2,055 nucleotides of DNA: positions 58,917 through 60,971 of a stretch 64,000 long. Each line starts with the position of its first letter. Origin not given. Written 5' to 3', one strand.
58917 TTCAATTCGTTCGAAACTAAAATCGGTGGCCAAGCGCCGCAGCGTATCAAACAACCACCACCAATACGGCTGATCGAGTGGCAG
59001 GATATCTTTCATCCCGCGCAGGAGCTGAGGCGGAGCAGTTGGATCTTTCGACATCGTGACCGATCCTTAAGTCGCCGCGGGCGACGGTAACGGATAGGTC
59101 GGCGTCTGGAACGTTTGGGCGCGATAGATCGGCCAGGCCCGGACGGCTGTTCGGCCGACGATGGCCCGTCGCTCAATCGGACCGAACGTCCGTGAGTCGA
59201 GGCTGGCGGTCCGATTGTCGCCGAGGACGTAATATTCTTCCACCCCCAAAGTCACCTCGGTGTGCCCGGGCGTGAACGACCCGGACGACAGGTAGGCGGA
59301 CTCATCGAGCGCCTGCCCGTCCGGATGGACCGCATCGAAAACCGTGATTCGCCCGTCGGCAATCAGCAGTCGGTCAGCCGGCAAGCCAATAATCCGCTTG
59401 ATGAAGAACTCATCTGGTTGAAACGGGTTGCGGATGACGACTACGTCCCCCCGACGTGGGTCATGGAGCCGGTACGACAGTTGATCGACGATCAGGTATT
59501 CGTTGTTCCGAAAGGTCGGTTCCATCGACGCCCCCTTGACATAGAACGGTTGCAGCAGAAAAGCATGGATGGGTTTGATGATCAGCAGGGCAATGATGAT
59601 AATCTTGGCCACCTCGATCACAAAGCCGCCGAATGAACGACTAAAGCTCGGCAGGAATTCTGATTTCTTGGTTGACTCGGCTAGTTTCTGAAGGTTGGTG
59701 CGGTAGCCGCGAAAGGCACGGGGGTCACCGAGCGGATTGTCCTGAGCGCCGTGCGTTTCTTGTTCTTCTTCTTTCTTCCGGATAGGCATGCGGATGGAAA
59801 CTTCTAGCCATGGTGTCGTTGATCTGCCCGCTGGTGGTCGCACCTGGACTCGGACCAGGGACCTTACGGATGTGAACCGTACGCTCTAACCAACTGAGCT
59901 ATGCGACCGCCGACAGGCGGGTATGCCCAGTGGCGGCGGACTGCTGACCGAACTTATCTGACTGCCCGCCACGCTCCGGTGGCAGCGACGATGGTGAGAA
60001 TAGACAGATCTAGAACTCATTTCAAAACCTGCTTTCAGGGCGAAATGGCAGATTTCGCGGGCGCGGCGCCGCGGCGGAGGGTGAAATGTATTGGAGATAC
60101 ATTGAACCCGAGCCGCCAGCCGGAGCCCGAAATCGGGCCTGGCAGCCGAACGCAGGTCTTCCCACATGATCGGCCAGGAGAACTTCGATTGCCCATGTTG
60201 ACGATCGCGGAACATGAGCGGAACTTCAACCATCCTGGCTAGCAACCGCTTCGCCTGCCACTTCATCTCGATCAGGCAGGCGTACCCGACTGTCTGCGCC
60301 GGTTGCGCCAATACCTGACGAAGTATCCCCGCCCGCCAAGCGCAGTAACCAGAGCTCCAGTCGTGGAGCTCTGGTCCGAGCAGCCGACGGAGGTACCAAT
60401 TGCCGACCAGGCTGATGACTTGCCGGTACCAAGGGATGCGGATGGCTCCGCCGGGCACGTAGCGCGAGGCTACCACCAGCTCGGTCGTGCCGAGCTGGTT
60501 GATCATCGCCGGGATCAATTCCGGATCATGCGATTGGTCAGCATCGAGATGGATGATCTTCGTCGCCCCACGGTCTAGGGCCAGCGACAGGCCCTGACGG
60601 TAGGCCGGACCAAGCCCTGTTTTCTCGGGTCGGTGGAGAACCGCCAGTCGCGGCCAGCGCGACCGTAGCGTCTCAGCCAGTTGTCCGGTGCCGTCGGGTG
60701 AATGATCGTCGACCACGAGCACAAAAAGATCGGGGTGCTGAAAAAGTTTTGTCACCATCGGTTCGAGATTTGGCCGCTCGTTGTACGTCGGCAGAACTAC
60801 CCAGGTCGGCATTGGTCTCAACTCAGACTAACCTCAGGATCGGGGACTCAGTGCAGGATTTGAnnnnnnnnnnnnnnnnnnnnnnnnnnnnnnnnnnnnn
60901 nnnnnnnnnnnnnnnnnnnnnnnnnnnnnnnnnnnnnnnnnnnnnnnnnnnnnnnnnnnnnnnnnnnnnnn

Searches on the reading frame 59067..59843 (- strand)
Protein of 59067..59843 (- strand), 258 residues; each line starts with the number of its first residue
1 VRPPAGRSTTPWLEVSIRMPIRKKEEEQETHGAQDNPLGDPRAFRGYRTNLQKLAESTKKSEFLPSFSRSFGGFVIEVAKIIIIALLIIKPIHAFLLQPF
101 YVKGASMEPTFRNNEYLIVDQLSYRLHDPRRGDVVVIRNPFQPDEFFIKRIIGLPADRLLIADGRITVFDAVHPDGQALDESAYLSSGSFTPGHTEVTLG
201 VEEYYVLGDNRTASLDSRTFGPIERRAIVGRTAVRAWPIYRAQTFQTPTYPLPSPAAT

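Call 5: search_protein_families(library=pfam, proteins=[window:59067-59843:-], max_evalue=0.01)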
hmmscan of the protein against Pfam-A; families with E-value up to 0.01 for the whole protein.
window:59067-59843:- (258 aa): 2 families
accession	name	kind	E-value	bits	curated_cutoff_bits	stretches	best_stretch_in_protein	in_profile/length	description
PF10502.14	Peptidase_S26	-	2.4e-39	135.4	22.9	1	76-237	2-168/168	Signal peptidase, peptidase S26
PF00717.28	Peptidase_S24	-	8.5e-06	25.9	23.3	1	101-153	39-84/116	Peptidase S24-like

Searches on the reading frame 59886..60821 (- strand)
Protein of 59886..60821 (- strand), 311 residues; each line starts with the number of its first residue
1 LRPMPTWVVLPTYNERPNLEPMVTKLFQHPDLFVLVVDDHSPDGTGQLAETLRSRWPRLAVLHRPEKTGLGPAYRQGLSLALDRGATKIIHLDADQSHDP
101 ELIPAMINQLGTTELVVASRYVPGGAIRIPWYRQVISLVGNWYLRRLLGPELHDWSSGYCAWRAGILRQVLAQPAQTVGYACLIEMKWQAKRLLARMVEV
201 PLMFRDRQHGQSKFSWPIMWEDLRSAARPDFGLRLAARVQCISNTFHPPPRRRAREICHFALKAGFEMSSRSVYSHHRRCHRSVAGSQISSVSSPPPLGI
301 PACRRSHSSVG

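Call 6: search_protein_families(library=pfam, proteins=[window:59886-60821:-], max_evalue=0.01)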
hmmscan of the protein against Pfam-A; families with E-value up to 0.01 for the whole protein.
window:59886-60821:- (311 aa): 2 families
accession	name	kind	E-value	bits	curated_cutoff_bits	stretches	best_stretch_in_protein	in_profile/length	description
PF00535.33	Glycos_transf_2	-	1.1e-23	84.4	23.3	1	8-169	2-166/168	Glycosyl transferase family 2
PF13641.12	Glyco_tranf_2_3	-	0.0059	17.1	27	0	6-110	3-111/230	Glycosyltransferase like family 2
